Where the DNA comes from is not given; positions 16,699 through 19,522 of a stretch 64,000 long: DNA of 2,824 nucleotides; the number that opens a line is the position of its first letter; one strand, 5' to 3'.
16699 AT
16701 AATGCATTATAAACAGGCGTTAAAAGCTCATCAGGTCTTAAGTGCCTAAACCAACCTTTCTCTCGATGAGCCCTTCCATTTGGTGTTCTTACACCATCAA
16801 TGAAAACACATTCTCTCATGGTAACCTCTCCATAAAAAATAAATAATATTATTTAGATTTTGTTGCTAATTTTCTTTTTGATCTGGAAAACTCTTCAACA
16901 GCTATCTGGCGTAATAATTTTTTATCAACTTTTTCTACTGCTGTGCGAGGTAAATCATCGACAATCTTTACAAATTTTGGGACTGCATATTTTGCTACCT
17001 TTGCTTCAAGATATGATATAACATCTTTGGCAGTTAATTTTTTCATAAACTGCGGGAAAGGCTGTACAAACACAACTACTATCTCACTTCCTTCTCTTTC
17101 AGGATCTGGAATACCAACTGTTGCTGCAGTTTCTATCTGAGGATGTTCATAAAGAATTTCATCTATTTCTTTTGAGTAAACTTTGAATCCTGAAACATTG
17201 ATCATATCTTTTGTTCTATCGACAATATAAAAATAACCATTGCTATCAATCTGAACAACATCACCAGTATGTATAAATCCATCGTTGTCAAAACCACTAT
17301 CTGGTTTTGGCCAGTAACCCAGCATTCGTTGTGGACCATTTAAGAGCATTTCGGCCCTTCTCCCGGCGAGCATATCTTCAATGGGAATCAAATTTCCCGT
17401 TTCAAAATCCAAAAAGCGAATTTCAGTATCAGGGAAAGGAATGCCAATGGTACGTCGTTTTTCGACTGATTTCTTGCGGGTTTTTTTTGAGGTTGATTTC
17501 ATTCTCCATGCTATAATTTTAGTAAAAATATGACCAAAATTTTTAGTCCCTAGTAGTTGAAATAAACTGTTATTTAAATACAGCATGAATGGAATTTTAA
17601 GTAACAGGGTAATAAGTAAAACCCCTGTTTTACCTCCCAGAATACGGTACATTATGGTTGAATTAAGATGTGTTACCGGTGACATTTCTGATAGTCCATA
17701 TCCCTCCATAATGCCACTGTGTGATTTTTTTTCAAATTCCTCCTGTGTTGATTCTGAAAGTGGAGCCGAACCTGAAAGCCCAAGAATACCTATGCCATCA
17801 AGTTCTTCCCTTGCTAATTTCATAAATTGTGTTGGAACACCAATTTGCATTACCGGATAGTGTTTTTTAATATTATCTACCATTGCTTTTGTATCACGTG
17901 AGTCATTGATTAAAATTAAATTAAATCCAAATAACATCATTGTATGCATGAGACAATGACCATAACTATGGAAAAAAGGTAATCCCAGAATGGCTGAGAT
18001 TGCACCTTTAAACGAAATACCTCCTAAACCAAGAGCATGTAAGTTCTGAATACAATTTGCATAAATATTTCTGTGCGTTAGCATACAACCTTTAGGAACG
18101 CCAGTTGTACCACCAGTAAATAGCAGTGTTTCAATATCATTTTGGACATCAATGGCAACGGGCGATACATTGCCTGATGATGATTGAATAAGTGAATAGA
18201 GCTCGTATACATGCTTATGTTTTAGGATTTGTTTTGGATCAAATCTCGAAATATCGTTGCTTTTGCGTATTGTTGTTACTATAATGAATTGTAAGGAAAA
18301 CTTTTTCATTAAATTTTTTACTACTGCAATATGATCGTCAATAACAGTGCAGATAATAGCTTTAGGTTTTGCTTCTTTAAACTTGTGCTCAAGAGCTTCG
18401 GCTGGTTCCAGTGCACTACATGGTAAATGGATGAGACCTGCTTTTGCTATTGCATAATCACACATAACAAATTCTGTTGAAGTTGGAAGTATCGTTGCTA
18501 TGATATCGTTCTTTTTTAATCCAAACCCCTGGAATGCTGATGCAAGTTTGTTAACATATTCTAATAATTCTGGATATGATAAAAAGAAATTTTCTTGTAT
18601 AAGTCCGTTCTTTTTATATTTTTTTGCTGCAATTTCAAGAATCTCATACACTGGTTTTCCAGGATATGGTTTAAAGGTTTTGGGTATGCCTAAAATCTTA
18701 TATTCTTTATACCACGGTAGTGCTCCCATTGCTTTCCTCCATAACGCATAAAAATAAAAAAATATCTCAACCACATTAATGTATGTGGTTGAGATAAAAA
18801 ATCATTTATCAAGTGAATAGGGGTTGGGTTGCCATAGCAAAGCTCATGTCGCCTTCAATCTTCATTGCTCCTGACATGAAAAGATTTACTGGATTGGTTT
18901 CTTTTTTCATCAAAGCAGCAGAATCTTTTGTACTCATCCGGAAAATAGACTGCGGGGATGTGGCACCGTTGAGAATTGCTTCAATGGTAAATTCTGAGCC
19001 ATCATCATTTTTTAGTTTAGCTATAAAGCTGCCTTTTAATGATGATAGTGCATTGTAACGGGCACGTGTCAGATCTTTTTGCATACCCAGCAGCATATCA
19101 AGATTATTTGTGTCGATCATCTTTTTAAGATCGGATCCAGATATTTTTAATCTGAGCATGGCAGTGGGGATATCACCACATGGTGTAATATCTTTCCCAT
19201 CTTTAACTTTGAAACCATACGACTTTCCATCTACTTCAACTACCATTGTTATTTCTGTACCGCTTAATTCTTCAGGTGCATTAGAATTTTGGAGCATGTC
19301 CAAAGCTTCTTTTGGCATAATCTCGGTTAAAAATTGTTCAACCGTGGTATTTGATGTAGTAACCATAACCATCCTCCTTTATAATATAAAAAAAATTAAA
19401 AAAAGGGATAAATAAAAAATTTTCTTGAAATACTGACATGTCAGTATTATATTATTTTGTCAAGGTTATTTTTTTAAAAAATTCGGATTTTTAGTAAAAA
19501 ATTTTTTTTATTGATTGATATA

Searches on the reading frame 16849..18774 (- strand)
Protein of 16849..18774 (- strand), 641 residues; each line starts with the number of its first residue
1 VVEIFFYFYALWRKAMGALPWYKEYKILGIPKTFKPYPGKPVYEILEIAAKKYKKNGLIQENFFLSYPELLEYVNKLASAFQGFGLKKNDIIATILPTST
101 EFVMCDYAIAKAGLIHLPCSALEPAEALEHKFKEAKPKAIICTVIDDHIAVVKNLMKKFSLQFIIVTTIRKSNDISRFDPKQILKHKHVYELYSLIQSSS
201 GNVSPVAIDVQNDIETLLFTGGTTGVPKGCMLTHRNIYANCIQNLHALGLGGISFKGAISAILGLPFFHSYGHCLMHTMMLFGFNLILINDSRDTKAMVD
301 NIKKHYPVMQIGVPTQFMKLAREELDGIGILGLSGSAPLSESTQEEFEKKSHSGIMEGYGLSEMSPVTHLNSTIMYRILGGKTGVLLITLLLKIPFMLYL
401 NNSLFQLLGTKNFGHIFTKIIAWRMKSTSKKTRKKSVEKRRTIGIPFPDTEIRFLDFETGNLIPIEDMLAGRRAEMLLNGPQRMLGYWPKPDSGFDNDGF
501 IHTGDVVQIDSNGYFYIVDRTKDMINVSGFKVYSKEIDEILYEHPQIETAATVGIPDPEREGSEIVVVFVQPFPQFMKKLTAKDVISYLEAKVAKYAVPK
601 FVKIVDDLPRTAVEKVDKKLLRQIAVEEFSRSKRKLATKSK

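Call 4: search_protein_families(library=pfam, proteins=[window:16849-18774:-])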
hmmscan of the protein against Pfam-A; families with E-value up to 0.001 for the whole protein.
window:16849-18774:- (641 aa): 2 families
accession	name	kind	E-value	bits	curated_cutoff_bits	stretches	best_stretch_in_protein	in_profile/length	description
PF00501.34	AMP-binding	-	1.4e-60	205.6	29.9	2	50-372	6-332/384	AMP-binding enzyme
PF13193.12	AMP-binding_C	-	2e-15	57.9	24.5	1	536-615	1-76/76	AMP-binding enzyme C-terminal domain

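Call 11: search_protein_families(library=ncbifam, proteins=[window:16849-18771:-], max_evalue=0.01)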
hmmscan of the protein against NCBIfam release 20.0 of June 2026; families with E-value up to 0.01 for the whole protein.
window:16849-18771:- (640 aa): 107 families (the best 25 are shown)
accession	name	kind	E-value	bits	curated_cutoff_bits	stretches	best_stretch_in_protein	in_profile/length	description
NF004837.0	PRK06187.1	subfamily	4.8e-90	302.3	476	2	430-626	334-524/531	long-chain-fatty-acid--CoA ligase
NF004114.0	PRK05605.1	equivalog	9.7e-79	265.2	766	2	439-625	388-570/575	long-chain-fatty-acid--CoA ligase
NF005220.0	PRK06710.1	equivalog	1.9e-77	260.7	1116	2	440-630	376-555/563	long-chain-fatty-acid--CoA ligase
NF004229.0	PRK05677.1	subfamily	2.8e-77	260.5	879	2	439-625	377-556/563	long-chain-fatty-acid--CoA ligase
NF005463.0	PRK07059.1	subfamily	1e-75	255.3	869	2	437-622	377-554/557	long-chain-fatty-acid--CoA ligase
NF006181.0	PRK08314.1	subfamily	1.5e-72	244.7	705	2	434-624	365-554/563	long-chain-fatty-acid--CoA ligase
NF006523.0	PRK08974.1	equivalog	3e-70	236.9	884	2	437-625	375-554/561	long-chain-fatty-acid--CoA ligase FadD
NF005702.0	PRK07514.1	subfamily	1.1e-65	221.9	558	2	439-626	321-502/506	malonyl-CoA synthase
NF006442.0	PRK08751.1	equivalog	3.9e-65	220.3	1023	2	438-623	380-557/560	long-chain fatty acid--CoA ligase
NF009139.0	PRK12492.1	equivalog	8.3e-62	209.4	1018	2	439-624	385-562/562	long-chain-fatty-acid--CoA ligase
NF006182.0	PRK08316.1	subfamily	5.2e-60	203.4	663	2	465-626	360-519/523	fatty acyl-CoA synthetase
NF004822.0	PRK06178.1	equivalog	6.8e-60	203.2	782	2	442-623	393-566/571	acyl-CoA synthetase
NF009233.0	PRK12583.1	subfamily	2.3e-59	201.2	832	2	429-630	361-556/558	fatty acid CoA ligase family protein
NF005714.0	PRK07529.1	subfamily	2.5e-58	197.9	632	2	438-631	389-583/640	acyl-CoA synthetase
TIGR03205.1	pimA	equivalog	4.8e-52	177.1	705.6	2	436-621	361-541/541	dicarboxylate--CoA ligase PimA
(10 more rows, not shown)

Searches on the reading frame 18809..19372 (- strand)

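Call 4: search_protein_families(library=pfam, proteins=[window:18809-19372:-])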
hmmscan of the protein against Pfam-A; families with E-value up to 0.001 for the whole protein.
window:18809-19372:- (187 aa): 1 family
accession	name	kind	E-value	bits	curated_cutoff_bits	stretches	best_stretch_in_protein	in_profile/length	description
PF02036.22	SCP2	-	5.4e-13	49.6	21.3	1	108-186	15-100/101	SCP-2 sterol transfer family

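Call 11: search_protein_families(library=ncbifam, proteins=[window:18809-19369:-], max_evalue=0.01)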
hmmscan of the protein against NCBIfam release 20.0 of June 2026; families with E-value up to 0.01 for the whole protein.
window:18809-19369:- (186 aa): 1 family
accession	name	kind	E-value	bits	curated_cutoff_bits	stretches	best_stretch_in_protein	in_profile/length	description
NF047962.3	SCP2_dom_UbiT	equivalog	0.0023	18.3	46.9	0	136-179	64-107/120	ubiquinone anaerobic biosynthesis accessory factor UbiT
